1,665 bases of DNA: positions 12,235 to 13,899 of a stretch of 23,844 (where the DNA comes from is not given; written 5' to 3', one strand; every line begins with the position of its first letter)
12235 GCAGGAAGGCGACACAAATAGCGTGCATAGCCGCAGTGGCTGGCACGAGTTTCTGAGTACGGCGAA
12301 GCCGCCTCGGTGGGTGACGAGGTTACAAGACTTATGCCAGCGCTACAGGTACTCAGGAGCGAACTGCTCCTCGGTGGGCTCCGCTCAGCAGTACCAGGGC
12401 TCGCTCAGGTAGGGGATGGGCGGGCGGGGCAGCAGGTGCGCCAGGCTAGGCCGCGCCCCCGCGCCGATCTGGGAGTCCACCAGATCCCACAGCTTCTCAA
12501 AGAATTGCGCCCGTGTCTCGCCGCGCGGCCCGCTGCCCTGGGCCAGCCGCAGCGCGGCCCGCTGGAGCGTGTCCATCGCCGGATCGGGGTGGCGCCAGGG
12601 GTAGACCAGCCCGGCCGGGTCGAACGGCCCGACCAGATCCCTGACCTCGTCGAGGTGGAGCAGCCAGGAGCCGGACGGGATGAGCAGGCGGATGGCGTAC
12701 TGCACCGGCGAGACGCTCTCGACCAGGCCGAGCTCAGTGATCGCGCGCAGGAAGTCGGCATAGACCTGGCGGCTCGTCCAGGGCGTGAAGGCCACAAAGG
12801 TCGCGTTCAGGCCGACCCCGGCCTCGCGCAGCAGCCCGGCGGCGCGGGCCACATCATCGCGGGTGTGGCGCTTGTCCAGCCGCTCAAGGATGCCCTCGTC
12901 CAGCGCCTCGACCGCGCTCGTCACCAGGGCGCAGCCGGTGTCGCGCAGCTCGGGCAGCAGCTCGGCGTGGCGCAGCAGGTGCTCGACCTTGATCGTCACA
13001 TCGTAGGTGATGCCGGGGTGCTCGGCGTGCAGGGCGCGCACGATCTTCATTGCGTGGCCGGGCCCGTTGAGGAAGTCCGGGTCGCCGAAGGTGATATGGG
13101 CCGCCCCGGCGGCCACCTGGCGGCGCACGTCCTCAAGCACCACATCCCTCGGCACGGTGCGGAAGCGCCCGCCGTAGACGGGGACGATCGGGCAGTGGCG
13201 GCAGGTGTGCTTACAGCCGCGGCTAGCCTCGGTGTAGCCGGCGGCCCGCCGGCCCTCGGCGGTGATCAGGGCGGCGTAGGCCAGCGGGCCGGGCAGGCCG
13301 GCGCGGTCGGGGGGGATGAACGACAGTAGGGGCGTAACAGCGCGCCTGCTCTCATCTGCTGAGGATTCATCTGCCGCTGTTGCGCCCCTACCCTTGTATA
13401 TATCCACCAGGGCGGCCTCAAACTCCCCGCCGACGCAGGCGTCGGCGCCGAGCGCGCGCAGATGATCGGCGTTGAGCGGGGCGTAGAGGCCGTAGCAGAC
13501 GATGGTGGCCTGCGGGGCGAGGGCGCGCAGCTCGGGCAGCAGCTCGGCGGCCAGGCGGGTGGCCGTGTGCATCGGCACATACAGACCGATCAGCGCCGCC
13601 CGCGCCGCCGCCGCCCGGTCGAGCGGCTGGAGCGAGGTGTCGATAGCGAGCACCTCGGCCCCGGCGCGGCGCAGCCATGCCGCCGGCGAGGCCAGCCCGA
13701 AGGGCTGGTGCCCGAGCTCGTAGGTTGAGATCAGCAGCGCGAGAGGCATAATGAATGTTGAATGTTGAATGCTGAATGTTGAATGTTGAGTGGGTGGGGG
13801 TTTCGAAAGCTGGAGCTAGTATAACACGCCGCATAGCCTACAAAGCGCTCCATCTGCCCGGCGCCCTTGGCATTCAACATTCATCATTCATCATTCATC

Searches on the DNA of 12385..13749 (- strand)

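Call 94: search_with_rna_model(model_id=R1, sources=[L204, L205, L045, L057, L092, L020, L044, L100, L110, L112], filters=off, max_evalue=0.01)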
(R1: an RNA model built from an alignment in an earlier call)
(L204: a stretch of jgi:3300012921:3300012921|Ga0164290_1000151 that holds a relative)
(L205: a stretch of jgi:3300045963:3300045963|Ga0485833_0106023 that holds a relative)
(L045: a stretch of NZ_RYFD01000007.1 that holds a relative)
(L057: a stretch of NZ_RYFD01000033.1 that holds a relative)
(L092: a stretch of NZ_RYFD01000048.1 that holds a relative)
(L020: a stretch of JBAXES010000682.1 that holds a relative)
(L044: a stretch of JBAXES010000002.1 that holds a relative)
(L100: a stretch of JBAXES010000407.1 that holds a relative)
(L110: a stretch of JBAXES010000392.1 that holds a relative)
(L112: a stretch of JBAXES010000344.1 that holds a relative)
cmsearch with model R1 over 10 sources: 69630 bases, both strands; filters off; matches with E-value up to 0.01: 31.
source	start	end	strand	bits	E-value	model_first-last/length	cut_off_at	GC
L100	4041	4082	+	44.1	4.5e-09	1-29/29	no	0.71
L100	4041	4082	-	43.7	5.7e-09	1-29/29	no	0.71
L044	7926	7978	-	42.1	1.4e-08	1-29/29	no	0.7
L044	7926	7978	+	42.1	1.5e-08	1-29/29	no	0.7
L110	4026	4072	+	40.6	3.6e-08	1-29/29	no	0.7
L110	4026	4072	-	40.3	4.2e-08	1-29/29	no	0.7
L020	2567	2634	+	38.9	9.5e-08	1-29/29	no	0.66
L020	2567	2634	-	38.9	9.5e-08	1-29/29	no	0.66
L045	6923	6995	-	38.3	1.4e-07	1-29/29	no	0.63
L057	2870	2942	-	38.3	1.4e-07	1-29/29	no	0.66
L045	6923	6995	+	38.3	1.4e-07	1-29/29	no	0.63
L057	2870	2942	+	38.2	1.4e-07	1-29/29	no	0.66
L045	4059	4132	-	38.2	1.5e-07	1-29/29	no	0.58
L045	4059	4132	+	38.2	1.5e-07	1-29/29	no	0.58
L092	3356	3429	+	38.1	1.5e-07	1-29/29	no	0.7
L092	3356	3429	-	38.1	1.5e-07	1-29/29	no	0.7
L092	3587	3660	+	38.1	1.6e-07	1-29/29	no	0.72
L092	3587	3660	-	38.1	1.6e-07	1-29/29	no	0.72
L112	1283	1351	+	33.8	2e-06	1-29/29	no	0.65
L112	1283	1351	-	33.4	2.5e-06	1-29/29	no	0.65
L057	316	388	-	30.9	1.1e-05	1-29/29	no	0.66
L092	3699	3772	-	30.8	1.1e-05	1-29/29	no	0.68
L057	316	388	+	28.9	3.6e-05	1-29/29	no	0.66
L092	3699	3772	+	28.8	3.9e-05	1-29/29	no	0.68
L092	3816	3839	-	28.3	5.2e-05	1-29/29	no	0.62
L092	3816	3839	+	28.3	5.2e-05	1-29/29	no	0.62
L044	7317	7371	+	24.7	0.00044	1-29/29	no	0.6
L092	3475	3548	+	24.1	0.00061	1-29/29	no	0.68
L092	3475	3548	-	23.7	0.00075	1-29/29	no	0.68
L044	7317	7371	-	23.4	0.00094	1-29/29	no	0.6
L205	129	156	+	19.5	0.0093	1-29/29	no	0.75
